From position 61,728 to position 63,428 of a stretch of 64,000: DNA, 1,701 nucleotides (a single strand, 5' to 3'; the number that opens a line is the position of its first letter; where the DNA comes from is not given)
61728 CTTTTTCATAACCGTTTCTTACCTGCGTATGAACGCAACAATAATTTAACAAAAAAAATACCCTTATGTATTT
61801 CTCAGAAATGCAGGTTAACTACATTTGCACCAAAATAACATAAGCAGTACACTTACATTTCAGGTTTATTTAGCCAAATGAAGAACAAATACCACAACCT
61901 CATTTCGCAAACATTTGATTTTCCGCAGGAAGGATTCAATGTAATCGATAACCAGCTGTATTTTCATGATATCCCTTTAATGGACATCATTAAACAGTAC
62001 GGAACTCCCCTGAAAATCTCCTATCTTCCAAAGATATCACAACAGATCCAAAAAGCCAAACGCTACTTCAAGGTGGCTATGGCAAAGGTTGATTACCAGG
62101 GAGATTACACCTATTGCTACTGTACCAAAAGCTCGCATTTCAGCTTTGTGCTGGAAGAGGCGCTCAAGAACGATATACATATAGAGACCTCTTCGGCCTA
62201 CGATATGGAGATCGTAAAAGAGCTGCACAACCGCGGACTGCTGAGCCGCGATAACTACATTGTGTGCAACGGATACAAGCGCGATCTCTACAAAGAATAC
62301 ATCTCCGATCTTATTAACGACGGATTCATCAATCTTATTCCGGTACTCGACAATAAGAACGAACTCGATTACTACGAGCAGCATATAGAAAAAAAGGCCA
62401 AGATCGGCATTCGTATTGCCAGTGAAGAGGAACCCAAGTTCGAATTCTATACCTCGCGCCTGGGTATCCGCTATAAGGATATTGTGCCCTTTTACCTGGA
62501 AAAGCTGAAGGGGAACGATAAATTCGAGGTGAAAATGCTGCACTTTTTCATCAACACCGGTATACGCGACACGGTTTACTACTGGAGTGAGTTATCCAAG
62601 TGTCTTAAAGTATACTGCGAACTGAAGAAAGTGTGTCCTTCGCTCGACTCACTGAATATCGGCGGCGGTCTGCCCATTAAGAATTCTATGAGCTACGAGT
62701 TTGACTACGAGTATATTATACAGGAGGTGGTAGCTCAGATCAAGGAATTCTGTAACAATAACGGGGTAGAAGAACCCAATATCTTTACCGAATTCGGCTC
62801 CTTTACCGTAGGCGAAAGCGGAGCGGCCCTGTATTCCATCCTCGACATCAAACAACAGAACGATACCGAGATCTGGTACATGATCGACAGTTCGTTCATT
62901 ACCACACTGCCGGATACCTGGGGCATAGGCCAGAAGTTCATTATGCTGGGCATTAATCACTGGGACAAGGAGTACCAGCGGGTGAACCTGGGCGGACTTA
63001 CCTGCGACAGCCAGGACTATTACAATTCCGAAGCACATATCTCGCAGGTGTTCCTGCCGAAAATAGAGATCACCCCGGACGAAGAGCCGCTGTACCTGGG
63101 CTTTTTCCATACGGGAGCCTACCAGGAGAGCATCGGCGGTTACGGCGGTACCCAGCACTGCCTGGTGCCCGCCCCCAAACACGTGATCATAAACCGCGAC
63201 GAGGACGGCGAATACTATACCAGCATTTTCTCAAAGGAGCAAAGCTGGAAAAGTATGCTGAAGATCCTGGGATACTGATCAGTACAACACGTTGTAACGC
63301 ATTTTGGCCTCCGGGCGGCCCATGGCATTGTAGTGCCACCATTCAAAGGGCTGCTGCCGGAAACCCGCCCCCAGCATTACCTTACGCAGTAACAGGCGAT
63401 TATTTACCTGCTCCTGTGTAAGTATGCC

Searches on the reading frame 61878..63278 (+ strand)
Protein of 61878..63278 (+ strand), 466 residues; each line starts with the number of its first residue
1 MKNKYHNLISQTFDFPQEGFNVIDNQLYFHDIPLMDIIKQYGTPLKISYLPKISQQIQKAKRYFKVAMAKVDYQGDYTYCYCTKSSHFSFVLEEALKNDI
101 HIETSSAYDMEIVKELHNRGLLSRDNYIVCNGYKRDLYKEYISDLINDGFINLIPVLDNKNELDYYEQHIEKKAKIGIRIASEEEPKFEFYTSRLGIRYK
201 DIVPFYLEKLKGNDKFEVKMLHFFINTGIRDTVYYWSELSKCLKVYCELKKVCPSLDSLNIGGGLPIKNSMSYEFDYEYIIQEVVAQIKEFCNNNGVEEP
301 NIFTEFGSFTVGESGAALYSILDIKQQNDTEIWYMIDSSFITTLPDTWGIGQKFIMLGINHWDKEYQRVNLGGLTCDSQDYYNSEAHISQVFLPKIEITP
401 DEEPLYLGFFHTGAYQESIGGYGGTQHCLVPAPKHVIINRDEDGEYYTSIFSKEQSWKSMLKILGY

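Call 6: search_protein_families(library=pfam, proteins=[window:61878-63278:+])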
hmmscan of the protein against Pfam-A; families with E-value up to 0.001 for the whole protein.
window:61878-63278:+ (466 aa): 1 family
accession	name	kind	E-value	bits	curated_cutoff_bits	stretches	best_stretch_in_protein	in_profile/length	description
PF02784.22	Orn_Arg_deC_N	-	6e-15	55.7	23.4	1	66-311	13-246/247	Pyridoxal-dependent decarboxylase, pyridoxal binding domain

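Call 7: search_protein_families(library=ncbifam, proteins=[window:61878-63278:+])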
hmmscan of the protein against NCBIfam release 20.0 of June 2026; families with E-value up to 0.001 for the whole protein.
window:61878-63278:+ (466 aa): 6 families
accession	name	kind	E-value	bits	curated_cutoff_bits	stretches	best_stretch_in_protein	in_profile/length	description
NF003763.0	PRK05354.1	equivalog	1e-45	156.4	369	2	40-331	61-366/636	biosynthetic arginine decarboxylase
TIGR01273.1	speA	equivalog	3.1e-45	154.8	624.1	2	34-331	43-358/624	arginine decarboxylase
TIGR01048.1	lysA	equivalog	3.2e-20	72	297.9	1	25-419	7-380/417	diaminopimelate decarboxylase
NF052544.1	OrLyDeCDokD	equivalog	1.4e-10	40.4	700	1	19-268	18-259/461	ornithine/lysine decarboxylase DokD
TIGR03099.1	dCO2ase_PEP1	hypoth_equivalog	4.3e-08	32.6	478.45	1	194-352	165-320/398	pyridoxal-dependent decarboxylase, exosortase A system-associated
NF006515.0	PRK08961.1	equivalog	6.3e-07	27.7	802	1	157-331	599-767/861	bifunctional aspartate kinase/diaminopimelate decarboxylase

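Call 8: find_homologous_proteins(query=window:61878-63275:+)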
Query window:61878-63275:+ (466 aa): 8000 proteins with E <= 0.001 among 8000 candidates; the best 120 are listed.
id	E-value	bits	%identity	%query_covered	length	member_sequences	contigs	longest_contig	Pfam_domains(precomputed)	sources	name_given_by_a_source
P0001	0.0e+0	1074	99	100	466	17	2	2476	PF02784.23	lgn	-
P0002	1.1e-293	992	72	95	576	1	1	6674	PF02784.23,PF00278.29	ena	-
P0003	1.7e-272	922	-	-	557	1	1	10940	PF02784.23,PF00278.29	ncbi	-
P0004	7.3e-271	917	82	100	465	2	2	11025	PF02784.23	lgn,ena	-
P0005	7.8e-269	910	82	100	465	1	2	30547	PF02784.23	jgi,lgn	jgi:arginine decarboxylase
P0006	4.7e-268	908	82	100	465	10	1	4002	PF02784.23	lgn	-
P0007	7.5e-268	907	81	100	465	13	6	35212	PF02784.23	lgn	-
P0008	7.6e-267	904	81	100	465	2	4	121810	PF02784.23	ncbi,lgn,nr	ncbi:MAG: arginine decarboxylase [Flavobacteriales bacterium]|nr:arginine decarboxylase [Flavobacter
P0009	2.9e-265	899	80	100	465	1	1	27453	PF02784.23,PF00278.29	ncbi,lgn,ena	-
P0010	2.9e-264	895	82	100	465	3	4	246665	PF02784.23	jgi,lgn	jgi:arginine decarboxylase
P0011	2.2e-263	892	79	100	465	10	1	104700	PF02784.23,PF00278.29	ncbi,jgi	jgi:arginine decarboxylase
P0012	3.4e-263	892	80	100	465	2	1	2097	PF02784.23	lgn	-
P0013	7.2e-258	874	79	100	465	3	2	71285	PF02784.23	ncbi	-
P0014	3.8e-256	869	78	100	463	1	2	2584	PF02784.23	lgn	-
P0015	1.5e-255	867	79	100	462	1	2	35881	PF02784.23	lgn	-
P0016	7.0e-254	861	78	100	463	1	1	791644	PF02784.23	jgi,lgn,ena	-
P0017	2.1e-253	859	77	100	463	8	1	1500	PF02784.23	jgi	jgi:arginine decarboxylase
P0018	3.2e-253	859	77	100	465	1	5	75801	PF02784.23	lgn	-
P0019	1.1e-251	854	79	100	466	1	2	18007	PF02784.23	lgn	-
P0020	2.8e-251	853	76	100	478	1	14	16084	PF02784.23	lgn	-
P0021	4.2e-251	852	77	100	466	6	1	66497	PF02784.23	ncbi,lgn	-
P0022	1.2e-249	847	77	100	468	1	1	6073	PF02784.23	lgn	-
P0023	3.5e-249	846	77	100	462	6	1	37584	PF02784.23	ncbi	-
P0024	7.1e-249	845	76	100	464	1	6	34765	PF02784.23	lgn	-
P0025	1.5e-248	844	76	100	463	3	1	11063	PF02784.23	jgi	jgi:arginine decarboxylase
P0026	1.6e-248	843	76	100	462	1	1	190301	PF02784.23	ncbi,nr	ncbi:MAG: arginine decarboxylase [Flavobacteriales bacterium]|nr:arginine decarboxylase [Flavobacter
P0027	7.8e-248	841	76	100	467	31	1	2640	PF02784.23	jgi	jgi:arginine decarboxylase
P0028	9.7e-248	841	76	100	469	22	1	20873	PF02784.23,PF00278.29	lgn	-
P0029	1.1e-247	841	74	100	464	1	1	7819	PF02784.23,PF00278.29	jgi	jgi:arginine decarboxylase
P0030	1.1e-247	841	75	100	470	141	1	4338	PF02784.23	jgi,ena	jgi:arginine decarboxylase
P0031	1.2e-247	841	76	100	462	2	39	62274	PF02784.23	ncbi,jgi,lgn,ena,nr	ncbi:MAG: arginine decarboxylase [Candidatus Competibacteraceae bacterium]|nr:arginine decarboxylase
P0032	1.4e-247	840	76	100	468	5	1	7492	PF02784.23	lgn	-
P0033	2.0e-247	840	74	100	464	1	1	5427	PF02784.23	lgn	-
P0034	3.1e-247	839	75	100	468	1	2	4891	PF02784.23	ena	-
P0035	3.7e-247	839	76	100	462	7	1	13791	PF02784.23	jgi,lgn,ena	-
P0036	3.8e-247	839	76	100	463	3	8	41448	PF02784.23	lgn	-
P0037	1.5e-246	837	75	100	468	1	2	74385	PF02784.23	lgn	-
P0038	1.6e-246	837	75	100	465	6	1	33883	PF02784.23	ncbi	-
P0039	1.9e-246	837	74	100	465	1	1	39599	PF02784.23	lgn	-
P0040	5.8e-246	835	75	100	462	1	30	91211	PF02784.23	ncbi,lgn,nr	ncbi:MAG: arginine decarboxylase [Flavobacteriales bacterium]|nr:arginine decarboxylase [Flavobacter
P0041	1.8e-245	833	73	100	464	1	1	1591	PF02784.23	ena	-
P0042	2.2e-245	833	75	100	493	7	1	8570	PF02784.23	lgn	-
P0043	3.5e-245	832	75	100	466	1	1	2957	PF02784.23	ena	-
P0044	4.1e-245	832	74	100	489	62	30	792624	PF02784.23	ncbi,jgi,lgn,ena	-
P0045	4.3e-245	832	72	100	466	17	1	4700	PF02784.23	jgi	jgi:arginine decarboxylase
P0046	4.7e-245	832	74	100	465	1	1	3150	PF02784.23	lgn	-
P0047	5.2e-245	832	74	100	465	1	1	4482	PF02784.23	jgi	-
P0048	6.1e-245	832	74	100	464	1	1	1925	PF02784.23,PF00278.29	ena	-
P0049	6.2e-245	832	74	100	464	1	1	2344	PF02784.23,PF00278.29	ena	-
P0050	1.3e-244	831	76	100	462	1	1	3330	PF02784.23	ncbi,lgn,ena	-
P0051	1.4e-244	830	76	100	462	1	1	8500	PF02784.23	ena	-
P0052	1.5e-244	830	75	100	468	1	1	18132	PF02784.23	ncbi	ncbi:MAG: arginine decarboxylase [Bacteroidia bacterium]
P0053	1.5e-244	830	75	100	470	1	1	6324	PF02784.23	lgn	-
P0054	1.6e-244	830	74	100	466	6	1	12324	PF02784.23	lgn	-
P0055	2.5e-244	830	73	100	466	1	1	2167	PF02784.23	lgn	-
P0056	2.6e-244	830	73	100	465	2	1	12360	PF02784.23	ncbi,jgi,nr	ncbi:MAG TPA: arginine decarboxylase [Bacteroidia bacterium]|jgi:arginine decarboxylase|nr:arginine 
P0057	2.7e-244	829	74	100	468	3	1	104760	PF02784.23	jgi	jgi:arginine decarboxylase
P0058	7.8e-244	828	73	100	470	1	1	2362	PF02784.23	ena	-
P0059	8.2e-244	828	74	100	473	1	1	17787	PF02784.23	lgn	-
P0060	9.5e-244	828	73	100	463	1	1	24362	PF02784.23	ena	-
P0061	1.7e-243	827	73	100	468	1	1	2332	PF02784.23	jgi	jgi:arginine decarboxylase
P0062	1.7e-243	827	74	100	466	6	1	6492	PF02784.23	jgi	jgi:arginine decarboxylase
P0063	1.7e-243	827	73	100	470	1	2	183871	PF02784.23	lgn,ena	-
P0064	3.9e-243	826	74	100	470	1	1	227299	PF02784.23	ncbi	-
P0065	4.0e-243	826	73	100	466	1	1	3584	PF02784.23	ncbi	-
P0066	4.6e-243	825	73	100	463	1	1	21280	PF02784.23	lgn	-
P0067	5.2e-243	825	74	100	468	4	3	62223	PF02784.23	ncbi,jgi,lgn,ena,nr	ncbi:MAG TPA: arginine decarboxylase [Flavobacteriales bacterium]|nr:arginine decarboxylase [Flavoba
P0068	6.5e-243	825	73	100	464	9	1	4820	PF02784.23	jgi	jgi:arginine decarboxylase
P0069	7.8e-243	825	73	100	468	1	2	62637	PF02784.23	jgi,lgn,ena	jgi:arginine decarboxylase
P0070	1.1e-242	824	73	100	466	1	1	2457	PF02784.23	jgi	jgi:arginine decarboxylase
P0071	1.1e-242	824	72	100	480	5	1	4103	PF02784.23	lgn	-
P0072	1.2e-242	824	73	100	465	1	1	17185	PF02784.23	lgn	-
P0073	1.4e-242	824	73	100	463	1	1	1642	PF02784.23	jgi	jgi:arginine decarboxylase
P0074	1.4e-242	824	73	100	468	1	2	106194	PF02784.23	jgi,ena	jgi:arginine decarboxylase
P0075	1.4e-242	824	73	100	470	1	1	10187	PF02784.23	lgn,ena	-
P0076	1.4e-242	824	73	100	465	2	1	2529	PF02784.23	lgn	-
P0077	1.7e-242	824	74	100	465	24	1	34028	PF02784.23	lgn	-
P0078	1.7e-242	824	74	100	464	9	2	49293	PF02784.23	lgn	-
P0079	3.2e-242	823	72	100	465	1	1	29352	PF02784.23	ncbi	ncbi:MAG: arginine decarboxylase [Bacteroidia bacterium]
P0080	3.3e-242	823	74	100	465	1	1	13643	PF02784.23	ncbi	-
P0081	6.0e-242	822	72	100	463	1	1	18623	PF02784.23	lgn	-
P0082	1.0e-241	821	72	100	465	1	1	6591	PF02784.23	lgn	-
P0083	1.8e-241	820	73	100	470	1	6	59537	PF02784.23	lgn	-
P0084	2.7e-241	820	73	100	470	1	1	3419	PF02784.23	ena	-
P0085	3.1e-241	819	73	100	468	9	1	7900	PF02784.23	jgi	-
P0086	3.1e-241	819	73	100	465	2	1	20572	PF02784.23,PF00278.29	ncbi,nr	ncbi:MAG: arginine decarboxylase [Bacteroidetes bacterium]|nr:arginine decarboxylase [Bacteroidota b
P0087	3.7e-241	819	73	100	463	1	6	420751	PF02784.23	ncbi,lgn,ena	-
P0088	4.1e-241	819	73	100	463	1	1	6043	PF02784.23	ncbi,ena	-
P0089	4.3e-241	819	74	100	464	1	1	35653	PF02784.23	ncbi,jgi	jgi:arginine decarboxylase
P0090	4.8e-241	819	73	100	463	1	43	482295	PF02784.23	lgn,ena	-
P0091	4.9e-241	819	73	100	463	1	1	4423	PF02784.23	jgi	jgi:arginine decarboxylase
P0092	5.5e-241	819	73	100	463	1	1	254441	PF02784.23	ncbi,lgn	-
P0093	5.9e-241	818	74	100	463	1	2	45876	PF02784.23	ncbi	ncbi:MAG: arginine decarboxylase [Bacteroidia bacterium]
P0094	6.1e-241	818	74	100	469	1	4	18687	PF02784.23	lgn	-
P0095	6.6e-241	818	73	100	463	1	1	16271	PF02784.23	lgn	-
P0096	7.0e-241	818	74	100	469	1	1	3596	PF02784.23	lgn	-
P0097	7.6e-241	818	72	100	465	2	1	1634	PF02784.23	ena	-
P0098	8.2e-241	818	73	100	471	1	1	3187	PF02784.23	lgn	-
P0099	8.6e-241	818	72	100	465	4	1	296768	PF02784.23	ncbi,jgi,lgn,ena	-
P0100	9.7e-241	818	73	100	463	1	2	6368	PF02784.23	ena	-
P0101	1.2e-240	817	74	100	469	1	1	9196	PF02784.23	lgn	-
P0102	1.5e-240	817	73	100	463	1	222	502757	PF02784.23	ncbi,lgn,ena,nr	ncbi:MAG: arginine decarboxylase [Rikenellaceae bacterium]|nr:arginine decarboxylase [Rikenellaceae 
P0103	1.5e-240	817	73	100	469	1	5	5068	PF02784.23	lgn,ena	-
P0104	1.5e-240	817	74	100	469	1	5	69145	PF02784.23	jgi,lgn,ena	jgi:arginine decarboxylase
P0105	1.6e-240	817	73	100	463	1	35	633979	PF02784.23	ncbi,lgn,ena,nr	ncbi:MAG: arginine decarboxylase [Rikenellaceae bacterium]|nr:arginine decarboxylase [Rikenellaceae 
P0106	1.6e-240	817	73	100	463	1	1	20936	PF02784.23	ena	-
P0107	1.7e-240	817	73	100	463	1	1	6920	PF02784.23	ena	-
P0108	1.9e-240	817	73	100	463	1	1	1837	PF02784.23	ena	-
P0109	2.1e-240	817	72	100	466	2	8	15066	PF02784.23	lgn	-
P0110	2.1e-240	817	72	100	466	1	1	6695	PF02784.23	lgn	-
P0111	2.1e-240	817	72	100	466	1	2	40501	PF02784.23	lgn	-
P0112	2.2e-240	817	73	100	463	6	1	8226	PF02784.23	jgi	jgi:arginine decarboxylase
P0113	2.3e-240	817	72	100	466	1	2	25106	PF02784.23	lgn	-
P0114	2.4e-240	816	73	100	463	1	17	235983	PF02784.23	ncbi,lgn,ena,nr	ncbi:MAG: arginine decarboxylase [Rikenellaceae bacterium]|nr:arginine decarboxylase [Rikenellaceae 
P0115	2.6e-240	816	72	100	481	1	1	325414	PF02784.23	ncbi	-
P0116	2.6e-240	816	73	100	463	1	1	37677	PF02784.23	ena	-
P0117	2.8e-240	816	73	100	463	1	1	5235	PF02784.23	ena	-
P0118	3.0e-240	816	72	100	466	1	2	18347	PF02784.23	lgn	-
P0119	3.0e-240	816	73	100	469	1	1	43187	PF02784.23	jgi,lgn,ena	jgi:arginine decarboxylase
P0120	3.0e-240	816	74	100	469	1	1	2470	PF02784.23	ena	-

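Call 9: find_related_loci(query=window:61878-63275:+, collection=genome_contigs, flank=10000)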
Query window:61878-63275:+ (466 aa) in genome_contigs; peptide patterns used: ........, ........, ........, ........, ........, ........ (x = any residue, [..] = any of these).
158 stretches matched a pattern; 127 encode a relative of the query (tblastn E <= 1e-3); the best 80 are kept; 80 distinct loci.
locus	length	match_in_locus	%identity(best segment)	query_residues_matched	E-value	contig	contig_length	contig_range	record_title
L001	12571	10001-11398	100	1-466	0e+0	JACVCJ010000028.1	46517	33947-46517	MAG: Bacteroidia bacterium isolate Desfum bin_9_GBBB05 NODE_124_length_46517_cov_6.131925, whole genome shotgun sequence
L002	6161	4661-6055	91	1-466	0e+0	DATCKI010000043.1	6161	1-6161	MAG TPA_asm: Bacteroidia bacterium isolate SMAG_U7092 k141_410412, whole genome shotgun sequence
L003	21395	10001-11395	92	1-466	0e+0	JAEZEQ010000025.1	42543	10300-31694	MAG: Bacteroidetes bacterium isolate OH_CBrB_353 k127_3606387, whole genome shotgun sequence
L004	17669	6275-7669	79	1-466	0e+0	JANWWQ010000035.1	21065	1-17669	MAG: Flavobacteriales bacterium isolate SKYG26 NODE_35_length_21065_cov_17.472127, whole genome shotgun sequence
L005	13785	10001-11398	77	1-466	0e+0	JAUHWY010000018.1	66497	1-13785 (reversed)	MAG: Bacteroidia bacterium isolate 2_bin.4 NODE_405_length_66497_cov_1.965090, whole genome shotgun sequence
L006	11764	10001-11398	77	1-466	0e+0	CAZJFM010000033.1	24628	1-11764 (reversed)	MAG TPA_asm: uncultured Candidatus Competibacteraceae bacterium isolate binchicken_co208_42 genome assembly, contig: NOD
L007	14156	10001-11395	73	1-466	0e+0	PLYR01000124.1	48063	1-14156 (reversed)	MAG: Bacteroidetes bacterium isolate palsa_965 73.20120700_P3D.249_contig_45646, whole genome shotgun sequence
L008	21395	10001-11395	72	1-466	0e+0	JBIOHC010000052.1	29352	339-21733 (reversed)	MAG: Bacteroidia bacterium isolate GcC11-26 k141_888831_length_29352_cov_43.0012, whole genome shotgun sequence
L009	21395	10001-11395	72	1-466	0e+0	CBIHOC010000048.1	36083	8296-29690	MAG TPA_asm: uncultured Chryseobacterium sp. isolate SRR18156182_binner12_Refined_23 genome assembly, contig: ERZ2733683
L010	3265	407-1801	72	1-466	0e+0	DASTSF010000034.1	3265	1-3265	MAG TPA_asm: Bacteroidia bacterium isolate SMAG_U2273 k141_195921, whole genome shotgun sequence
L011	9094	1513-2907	72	1-466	0e+0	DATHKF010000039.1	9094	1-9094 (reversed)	MAG TPA_asm: Bacteroidia bacterium isolate SMAG_U12573 k141_534790, whole genome shotgun sequence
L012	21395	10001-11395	71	1-466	0e+0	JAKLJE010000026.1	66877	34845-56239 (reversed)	MAG: Bacteroidia bacterium isolate MAG.246 MAG.246-NODE_26_length_66877_cov_5.446392, whole genome shotgun sequence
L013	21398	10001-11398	72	1-466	0e+0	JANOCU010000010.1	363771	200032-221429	MAG: Bacteroidota bacterium isolate VAR_17_metabat_285 VAR_17_k141_3158754, whole genome shotgun sequence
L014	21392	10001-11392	72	1-466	0e+0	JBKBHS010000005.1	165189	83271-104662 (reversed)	MAG: Bacteroidia bacterium isolate 21I_069.bin.58 NODE_126_length_165189_cov_64.938892, whole genome shotgun sequence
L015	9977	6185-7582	72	1-466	0e+0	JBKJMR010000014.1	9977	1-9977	MAG: Bacteroidia bacterium isolate ant_bin.335 k117_3963091, whole genome shotgun sequence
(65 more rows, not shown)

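Call 19: search_solved_structures(query=window:61878-63275:+, show_alignments=1)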
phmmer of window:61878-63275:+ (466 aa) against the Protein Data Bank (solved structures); distinct sequences matched with E-value up to 0.001: 7.
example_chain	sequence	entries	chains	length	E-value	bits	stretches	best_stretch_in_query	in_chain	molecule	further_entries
3nzp_A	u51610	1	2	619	1.3e-20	77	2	327-451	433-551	Arginine decarboxylase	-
3nzq_A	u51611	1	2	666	1.5e-20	76.8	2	50-326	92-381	Biosynthetic arginine decarboxylase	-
3n2o_A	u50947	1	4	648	3.3e-19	72.4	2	30-310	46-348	Biosynthetic arginine decarboxylase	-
1twi_A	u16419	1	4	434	1.9e-05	27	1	218-398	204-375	Diaminopimelate decarboxylase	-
1tuf_A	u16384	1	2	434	1.9e-05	27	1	218-398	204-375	Diaminopimelate decarboxylase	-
2p3e_A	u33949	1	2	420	4.5e-05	25.8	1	142-340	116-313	Diaminopimelate decarboxylase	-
2plj_A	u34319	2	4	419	0.00011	24.4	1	154-382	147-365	lysine/ornithine decarboxylase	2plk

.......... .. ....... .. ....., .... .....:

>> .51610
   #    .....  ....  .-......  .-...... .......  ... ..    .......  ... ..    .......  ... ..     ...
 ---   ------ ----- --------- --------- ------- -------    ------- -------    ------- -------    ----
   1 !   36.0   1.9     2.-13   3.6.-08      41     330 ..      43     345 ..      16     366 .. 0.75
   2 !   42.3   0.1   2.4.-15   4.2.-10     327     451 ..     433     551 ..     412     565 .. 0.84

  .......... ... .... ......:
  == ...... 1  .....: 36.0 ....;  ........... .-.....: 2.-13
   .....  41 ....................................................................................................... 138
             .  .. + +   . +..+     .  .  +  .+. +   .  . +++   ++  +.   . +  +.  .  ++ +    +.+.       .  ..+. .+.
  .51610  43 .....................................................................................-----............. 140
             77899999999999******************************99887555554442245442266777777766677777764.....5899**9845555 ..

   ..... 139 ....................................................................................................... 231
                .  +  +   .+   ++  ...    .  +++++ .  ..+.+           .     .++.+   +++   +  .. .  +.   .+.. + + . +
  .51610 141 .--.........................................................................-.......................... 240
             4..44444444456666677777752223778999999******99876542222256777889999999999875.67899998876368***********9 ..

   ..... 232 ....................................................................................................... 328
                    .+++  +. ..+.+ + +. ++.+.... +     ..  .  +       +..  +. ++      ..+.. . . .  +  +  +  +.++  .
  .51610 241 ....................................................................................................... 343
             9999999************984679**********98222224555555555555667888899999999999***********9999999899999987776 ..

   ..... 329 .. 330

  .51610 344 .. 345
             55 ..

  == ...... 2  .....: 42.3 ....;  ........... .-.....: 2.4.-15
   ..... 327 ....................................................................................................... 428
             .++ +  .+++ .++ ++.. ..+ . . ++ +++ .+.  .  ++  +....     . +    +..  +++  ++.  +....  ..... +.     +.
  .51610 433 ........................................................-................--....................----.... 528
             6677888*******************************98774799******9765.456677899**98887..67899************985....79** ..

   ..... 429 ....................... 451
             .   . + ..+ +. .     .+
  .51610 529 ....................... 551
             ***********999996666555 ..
